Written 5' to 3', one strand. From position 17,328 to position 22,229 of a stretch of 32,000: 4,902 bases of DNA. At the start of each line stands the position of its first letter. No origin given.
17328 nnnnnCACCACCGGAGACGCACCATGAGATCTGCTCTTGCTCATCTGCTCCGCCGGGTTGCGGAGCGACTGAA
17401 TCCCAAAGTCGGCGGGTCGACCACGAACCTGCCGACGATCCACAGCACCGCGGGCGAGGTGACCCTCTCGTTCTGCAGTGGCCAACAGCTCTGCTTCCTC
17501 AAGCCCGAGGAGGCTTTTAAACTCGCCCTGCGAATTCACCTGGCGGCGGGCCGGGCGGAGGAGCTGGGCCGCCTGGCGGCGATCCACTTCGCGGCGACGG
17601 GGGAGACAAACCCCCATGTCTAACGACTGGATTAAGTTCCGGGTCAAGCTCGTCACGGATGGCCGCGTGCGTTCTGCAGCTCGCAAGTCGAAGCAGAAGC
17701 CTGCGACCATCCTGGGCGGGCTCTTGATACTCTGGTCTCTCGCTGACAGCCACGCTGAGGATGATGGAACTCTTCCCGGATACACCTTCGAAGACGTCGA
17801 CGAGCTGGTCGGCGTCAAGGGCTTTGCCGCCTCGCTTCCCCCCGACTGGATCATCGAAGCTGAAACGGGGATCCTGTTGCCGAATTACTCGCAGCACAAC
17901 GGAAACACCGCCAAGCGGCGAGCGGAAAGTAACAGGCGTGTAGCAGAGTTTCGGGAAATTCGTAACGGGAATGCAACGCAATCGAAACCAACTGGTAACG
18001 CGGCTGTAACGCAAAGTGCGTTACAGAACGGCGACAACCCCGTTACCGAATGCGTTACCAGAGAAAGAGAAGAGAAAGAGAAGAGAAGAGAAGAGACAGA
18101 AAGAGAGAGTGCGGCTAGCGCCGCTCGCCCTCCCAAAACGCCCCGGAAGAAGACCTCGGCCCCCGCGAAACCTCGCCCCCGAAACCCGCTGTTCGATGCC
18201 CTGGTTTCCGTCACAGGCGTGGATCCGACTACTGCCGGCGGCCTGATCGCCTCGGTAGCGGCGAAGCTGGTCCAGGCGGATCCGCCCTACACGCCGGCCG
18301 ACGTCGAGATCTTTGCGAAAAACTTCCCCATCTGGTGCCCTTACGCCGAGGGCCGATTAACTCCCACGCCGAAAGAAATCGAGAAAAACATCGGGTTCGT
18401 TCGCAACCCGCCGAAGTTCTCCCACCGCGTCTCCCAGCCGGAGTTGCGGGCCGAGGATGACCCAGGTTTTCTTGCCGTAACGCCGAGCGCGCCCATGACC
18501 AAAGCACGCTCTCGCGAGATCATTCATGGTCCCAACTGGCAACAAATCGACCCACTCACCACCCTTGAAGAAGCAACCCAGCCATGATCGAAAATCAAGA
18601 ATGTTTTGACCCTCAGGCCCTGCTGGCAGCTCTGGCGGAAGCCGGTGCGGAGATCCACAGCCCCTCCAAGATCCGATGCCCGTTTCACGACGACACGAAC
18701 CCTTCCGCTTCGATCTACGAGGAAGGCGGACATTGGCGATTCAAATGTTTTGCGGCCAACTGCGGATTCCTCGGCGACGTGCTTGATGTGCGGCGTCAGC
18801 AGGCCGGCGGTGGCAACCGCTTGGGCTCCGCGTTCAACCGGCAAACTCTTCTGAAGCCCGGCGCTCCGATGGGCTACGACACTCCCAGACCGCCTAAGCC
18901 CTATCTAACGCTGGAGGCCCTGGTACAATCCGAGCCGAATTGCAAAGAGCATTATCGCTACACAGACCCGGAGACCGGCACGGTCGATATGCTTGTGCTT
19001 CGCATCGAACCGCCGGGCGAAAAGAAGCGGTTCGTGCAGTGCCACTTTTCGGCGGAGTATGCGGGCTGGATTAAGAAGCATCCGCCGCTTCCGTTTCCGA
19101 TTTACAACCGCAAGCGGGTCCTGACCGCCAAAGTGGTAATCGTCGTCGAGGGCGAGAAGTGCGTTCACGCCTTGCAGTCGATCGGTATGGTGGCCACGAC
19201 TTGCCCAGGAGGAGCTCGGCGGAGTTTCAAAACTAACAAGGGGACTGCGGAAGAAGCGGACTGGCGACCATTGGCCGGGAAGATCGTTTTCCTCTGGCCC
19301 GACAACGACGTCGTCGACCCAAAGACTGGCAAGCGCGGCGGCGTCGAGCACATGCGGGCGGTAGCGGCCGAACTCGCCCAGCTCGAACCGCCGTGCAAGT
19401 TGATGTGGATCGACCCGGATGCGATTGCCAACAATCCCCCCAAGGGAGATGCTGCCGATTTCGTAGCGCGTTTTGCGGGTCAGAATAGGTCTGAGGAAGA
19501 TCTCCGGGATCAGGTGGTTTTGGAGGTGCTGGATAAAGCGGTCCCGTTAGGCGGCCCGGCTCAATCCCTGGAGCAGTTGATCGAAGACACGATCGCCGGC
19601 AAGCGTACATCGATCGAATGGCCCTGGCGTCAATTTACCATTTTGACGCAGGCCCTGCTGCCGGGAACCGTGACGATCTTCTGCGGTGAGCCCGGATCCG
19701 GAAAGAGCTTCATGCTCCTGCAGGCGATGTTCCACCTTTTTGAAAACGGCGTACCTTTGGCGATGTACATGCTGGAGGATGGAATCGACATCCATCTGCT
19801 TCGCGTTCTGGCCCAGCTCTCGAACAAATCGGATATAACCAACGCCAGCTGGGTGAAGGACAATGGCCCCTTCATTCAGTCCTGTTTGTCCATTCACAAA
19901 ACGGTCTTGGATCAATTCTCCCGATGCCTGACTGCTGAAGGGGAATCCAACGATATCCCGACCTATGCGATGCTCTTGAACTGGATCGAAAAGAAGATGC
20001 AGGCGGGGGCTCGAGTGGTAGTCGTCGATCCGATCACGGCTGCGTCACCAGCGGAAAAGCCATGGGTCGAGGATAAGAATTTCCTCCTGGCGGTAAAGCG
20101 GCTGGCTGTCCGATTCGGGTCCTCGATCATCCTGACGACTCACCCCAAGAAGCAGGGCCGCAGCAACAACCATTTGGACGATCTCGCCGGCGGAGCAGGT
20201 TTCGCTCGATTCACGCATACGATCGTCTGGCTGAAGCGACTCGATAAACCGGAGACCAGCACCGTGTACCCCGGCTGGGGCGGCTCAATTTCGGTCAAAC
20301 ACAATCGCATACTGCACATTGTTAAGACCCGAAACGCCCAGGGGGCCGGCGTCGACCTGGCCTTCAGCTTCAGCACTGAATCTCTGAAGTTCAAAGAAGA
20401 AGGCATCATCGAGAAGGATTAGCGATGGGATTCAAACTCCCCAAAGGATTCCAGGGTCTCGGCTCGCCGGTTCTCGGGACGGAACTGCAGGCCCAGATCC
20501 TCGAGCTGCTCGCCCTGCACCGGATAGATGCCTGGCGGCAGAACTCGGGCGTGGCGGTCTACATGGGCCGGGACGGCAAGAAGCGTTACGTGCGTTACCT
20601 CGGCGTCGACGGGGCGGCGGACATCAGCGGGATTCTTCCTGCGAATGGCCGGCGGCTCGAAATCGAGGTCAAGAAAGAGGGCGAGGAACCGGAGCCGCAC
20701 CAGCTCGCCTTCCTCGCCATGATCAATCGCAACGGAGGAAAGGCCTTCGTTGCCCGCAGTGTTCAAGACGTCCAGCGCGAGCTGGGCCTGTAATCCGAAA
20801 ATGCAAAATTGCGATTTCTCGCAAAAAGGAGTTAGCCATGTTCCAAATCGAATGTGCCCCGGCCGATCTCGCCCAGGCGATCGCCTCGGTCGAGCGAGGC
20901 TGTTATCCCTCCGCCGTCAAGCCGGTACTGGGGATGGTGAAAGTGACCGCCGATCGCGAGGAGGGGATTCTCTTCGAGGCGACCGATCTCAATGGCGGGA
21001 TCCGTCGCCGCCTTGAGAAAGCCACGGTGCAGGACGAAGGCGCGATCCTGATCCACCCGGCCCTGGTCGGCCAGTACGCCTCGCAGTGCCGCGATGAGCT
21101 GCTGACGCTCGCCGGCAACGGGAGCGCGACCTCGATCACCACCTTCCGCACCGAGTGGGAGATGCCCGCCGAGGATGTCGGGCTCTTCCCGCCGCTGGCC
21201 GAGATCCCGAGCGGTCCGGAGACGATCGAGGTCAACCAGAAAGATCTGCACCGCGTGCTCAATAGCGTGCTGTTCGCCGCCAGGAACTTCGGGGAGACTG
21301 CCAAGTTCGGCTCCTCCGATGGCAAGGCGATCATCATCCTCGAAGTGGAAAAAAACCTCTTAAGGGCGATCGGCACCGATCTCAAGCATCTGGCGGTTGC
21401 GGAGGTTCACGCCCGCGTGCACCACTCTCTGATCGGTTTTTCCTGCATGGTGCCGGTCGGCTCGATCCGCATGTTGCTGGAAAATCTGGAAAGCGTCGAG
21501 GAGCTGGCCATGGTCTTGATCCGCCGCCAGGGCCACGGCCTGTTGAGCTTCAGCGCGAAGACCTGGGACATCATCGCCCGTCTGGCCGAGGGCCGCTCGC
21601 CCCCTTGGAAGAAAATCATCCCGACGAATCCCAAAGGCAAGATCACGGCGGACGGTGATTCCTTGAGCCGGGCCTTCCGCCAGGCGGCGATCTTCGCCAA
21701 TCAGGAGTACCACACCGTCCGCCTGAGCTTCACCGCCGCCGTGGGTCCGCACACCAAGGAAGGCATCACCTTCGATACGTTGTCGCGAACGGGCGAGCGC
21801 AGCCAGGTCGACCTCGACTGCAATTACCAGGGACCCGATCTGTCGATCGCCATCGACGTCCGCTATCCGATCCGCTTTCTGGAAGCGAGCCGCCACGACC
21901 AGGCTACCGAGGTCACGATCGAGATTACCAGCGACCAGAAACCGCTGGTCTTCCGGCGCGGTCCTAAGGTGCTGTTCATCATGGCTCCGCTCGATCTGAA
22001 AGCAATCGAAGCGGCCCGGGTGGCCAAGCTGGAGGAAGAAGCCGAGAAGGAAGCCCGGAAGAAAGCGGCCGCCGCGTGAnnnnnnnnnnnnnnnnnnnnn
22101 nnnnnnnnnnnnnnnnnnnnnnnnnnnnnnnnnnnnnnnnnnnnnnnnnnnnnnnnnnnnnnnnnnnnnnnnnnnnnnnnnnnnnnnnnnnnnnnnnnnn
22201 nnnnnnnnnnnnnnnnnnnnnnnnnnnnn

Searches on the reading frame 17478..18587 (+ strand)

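Call 6: search_protein_families(library=pfam, proteins=[window:17478-18587:+], max_evalue=0.01)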
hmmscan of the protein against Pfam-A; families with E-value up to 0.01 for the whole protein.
window:17478-18587:+ (369 aa): 0 families

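Call 7: search_protein_families(library=phrogs, proteins=[window:17478-18587:+], max_evalue=0.01)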
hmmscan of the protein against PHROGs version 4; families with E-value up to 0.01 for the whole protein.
window:17478-18587:+ (369 aa): 2 families
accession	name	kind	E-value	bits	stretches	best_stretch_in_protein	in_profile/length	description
phrog_2509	-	DNA, RNA and nucleotide metabolism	1e-32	114.8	1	47-229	1-165/277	replication initiation protein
phrog_9474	-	DNA, RNA and nucleotide metabolism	2.4e-22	80.8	1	50-221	2-162/288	replication initiation protein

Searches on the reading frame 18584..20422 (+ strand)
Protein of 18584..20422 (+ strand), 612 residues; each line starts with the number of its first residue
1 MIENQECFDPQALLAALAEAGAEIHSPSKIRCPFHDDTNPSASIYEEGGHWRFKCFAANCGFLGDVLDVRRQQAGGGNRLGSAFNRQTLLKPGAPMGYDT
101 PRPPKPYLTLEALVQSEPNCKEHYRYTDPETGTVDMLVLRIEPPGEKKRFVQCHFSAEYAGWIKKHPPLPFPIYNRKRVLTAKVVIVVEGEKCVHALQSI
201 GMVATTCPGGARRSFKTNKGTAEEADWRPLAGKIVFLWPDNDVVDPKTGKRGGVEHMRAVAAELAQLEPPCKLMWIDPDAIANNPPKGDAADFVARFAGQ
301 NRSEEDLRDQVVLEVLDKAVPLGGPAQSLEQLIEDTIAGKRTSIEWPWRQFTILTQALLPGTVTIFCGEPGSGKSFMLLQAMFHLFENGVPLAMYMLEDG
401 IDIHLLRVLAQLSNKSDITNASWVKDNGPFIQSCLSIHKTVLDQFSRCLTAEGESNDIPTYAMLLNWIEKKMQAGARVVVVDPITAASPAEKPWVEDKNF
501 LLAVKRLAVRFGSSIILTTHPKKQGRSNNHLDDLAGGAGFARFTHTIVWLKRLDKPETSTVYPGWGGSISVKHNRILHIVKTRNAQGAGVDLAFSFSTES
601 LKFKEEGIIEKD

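Call 40: search_protein_families(library=phrogs, proteins=[window:18584-20422:+], max_evalue=0.01)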
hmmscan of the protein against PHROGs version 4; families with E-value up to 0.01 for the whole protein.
window:18584-20422:+ (612 aa): 11 families
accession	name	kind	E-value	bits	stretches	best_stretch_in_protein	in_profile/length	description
phrog_239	-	DNA, RNA and nucleotide metabolism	7.7e-35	122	1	28-600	41-593/801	DNA primase/helicase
phrog_19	-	DNA, RNA and nucleotide metabolism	6.7e-14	52.7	1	310-592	294-567/621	DnaB-like replicative helicase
phrog_6088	-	DNA, RNA and nucleotide metabolism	1.5e-11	44.5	1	158-244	169-245/772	DNA primase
phrog_243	-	DNA, RNA and nucleotide metabolism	5.1e-10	39.7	1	336-587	12-246/273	DnaB-like replicative helicase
phrog_26824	-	unknown function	2e-07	30.5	1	19-68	17-66/868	-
phrog_5482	-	unknown function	6.4e-07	29.4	1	347-557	36-253/341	-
phrog_47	-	DNA, RNA and nucleotide metabolism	1.2e-06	28.4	1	30-66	53-88/947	DNA primase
phrog_360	-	DNA, RNA and nucleotide metabolism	7e-06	27.2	1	28-71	30-69/133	DNA primase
phrog_11992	-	unknown function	8.2e-06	27.2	1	24-70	24-64/177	-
phrog_25531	-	unknown function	0.0037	17.1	1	31-71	264-308/617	-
phrog_2304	-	DNA, RNA and nucleotide metabolism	0.0053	17.9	1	29-67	34-68/133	DNA primase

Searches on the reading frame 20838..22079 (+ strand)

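Call 40: search_protein_families(library=phrogs, proteins=[window:20838-22079:+], max_evalue=0.01)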
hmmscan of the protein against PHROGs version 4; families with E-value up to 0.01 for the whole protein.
window:20838-22079:+ (413 aa): 1 family
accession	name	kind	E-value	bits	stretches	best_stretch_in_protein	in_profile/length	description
phrog_947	-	DNA, RNA and nucleotide metabolism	3.3e-28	99.7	1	3-387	4-365/368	DNA polymerase processivity factor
